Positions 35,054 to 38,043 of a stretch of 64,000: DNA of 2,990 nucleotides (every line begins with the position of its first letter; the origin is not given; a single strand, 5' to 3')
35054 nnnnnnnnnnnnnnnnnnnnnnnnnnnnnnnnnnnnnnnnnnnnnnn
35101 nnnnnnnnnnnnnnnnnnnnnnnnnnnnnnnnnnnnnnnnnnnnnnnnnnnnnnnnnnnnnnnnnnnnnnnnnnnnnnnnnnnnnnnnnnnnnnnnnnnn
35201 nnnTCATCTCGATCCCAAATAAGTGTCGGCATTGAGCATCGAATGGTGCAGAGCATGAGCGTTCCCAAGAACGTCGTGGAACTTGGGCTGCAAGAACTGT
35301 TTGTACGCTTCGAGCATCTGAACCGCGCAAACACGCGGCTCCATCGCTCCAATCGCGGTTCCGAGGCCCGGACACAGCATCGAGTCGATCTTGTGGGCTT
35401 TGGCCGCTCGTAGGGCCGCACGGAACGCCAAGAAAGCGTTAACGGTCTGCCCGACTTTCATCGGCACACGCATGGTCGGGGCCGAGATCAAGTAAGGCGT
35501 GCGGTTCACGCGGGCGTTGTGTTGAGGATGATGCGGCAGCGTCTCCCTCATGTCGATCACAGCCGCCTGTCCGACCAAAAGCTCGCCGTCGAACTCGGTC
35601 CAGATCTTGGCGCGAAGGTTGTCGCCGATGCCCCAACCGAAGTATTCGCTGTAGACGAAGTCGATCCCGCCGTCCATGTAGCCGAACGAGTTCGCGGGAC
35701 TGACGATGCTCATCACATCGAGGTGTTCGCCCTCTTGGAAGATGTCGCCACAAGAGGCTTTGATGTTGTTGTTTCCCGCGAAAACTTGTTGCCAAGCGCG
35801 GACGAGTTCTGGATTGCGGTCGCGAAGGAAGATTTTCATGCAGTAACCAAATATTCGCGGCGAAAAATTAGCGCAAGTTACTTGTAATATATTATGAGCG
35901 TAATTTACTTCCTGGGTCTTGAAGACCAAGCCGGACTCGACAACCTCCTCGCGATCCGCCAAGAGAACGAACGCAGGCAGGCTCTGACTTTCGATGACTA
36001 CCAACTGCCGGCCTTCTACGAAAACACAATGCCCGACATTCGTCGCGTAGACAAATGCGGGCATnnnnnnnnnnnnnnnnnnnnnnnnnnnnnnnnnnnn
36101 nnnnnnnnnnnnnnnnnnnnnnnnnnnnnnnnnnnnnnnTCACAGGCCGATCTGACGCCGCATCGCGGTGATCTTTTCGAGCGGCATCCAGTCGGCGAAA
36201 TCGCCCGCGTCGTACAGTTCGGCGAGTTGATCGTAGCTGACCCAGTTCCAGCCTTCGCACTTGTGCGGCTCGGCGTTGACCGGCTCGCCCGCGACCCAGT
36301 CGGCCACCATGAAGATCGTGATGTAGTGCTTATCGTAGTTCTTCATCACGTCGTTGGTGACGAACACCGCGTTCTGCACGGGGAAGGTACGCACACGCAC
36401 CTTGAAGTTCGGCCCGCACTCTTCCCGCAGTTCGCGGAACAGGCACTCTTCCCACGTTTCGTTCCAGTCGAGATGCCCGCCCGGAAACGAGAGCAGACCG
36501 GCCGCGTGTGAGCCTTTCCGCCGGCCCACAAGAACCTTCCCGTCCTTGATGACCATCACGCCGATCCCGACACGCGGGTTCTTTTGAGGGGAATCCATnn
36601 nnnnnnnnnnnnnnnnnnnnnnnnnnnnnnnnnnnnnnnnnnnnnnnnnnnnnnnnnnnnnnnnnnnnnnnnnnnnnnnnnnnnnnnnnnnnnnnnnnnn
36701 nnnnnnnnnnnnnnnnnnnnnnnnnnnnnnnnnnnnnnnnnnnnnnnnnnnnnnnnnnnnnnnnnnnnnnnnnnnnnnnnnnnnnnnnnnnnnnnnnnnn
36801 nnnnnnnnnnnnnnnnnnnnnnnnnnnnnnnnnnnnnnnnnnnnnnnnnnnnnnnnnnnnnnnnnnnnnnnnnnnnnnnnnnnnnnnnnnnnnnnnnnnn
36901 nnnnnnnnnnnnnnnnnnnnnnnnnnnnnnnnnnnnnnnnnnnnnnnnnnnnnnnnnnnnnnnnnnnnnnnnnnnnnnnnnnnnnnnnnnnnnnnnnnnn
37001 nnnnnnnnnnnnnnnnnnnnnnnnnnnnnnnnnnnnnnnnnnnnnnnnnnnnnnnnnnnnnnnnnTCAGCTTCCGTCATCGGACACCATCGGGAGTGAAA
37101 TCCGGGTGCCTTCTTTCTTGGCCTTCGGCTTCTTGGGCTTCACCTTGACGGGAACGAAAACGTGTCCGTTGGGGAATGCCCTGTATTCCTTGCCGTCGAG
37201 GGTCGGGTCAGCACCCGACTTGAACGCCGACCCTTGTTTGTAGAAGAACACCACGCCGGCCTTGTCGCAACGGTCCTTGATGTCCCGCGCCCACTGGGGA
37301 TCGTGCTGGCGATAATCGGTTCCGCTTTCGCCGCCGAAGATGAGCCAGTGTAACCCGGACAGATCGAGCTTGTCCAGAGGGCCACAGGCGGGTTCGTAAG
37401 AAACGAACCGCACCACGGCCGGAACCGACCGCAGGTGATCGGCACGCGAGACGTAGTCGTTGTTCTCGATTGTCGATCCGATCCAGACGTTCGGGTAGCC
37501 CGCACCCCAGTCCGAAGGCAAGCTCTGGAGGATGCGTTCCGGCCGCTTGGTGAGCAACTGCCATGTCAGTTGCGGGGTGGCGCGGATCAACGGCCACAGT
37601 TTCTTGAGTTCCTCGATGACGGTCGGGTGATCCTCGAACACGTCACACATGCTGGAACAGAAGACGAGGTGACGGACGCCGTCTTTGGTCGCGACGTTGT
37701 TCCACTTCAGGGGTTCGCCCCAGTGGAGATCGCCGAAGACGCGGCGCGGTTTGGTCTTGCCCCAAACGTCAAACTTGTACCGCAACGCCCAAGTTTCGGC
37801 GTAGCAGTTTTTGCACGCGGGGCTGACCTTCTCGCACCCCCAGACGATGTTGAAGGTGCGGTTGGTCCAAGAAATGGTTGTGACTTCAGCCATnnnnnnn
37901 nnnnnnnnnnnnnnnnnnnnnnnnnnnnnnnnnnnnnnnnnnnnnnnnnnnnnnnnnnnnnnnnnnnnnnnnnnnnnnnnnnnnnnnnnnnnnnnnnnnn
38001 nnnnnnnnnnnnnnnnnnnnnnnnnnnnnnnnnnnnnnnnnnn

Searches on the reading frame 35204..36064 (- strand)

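Call 19: search_protein_families(library=pfam, proteins=[window:35204-36064:-], max_evalue=0.001)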
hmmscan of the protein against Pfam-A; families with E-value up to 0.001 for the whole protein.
window:35204-36064:- (286 aa): 2 families
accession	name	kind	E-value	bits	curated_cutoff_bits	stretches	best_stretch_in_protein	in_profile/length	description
PF14519.12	Macro_2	-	8.8e-09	35.5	27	1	118-249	80-215/290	Macro-like domain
PF01661.27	Macro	-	2.8e-05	24.5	22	1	121-247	1-115/118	Macro domain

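Call 32: search_protein_families(library=ncbifam, proteins=[window:35204-36064:-], max_evalue=0.01)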
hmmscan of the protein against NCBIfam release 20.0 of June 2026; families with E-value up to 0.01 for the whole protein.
window:35204-36064:- (286 aa): 1 family
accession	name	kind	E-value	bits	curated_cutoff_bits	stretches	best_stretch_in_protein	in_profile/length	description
NF001666.0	PRK00431.2-2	equivalog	1.6e-11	44.4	246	1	192-259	72-139/164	ADP-ribose-binding protein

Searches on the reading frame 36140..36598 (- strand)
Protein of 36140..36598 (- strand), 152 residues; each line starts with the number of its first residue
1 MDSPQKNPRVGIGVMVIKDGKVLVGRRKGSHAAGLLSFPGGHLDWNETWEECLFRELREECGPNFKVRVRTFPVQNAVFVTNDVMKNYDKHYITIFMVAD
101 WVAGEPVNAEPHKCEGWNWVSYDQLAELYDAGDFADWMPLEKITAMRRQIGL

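Call 19: search_protein_families(library=pfam, proteins=[window:36140-36598:-], max_evalue=0.001)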
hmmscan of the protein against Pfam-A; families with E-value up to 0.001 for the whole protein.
window:36140-36598:- (152 aa): 3 families
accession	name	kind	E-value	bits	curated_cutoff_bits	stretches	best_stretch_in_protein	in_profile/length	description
PF00293.34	NUDIX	-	8.7e-21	74.8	21.1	1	8-131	2-124/134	NUDIX domain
PF14815.12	NUDIX_4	-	4e-06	27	35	1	15-127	4-100/113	NUDIX domain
PF22327.2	Nudt16-like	-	0.00062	20.2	27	1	34-67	33-67/161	U8 snoRNA-decapping enzyme-like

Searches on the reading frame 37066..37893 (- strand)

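Call 19: search_protein_families(library=pfam, proteins=[window:37066-37893:-], max_evalue=0.001)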
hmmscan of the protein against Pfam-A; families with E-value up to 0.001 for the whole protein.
window:37066-37893:- (275 aa): 1 family
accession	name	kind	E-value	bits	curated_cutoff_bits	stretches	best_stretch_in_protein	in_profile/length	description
PF07505.17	DUF5131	-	1.1e-67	228.5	28.9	1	5-240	2-242/243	Protein of unknown function (DUF5131)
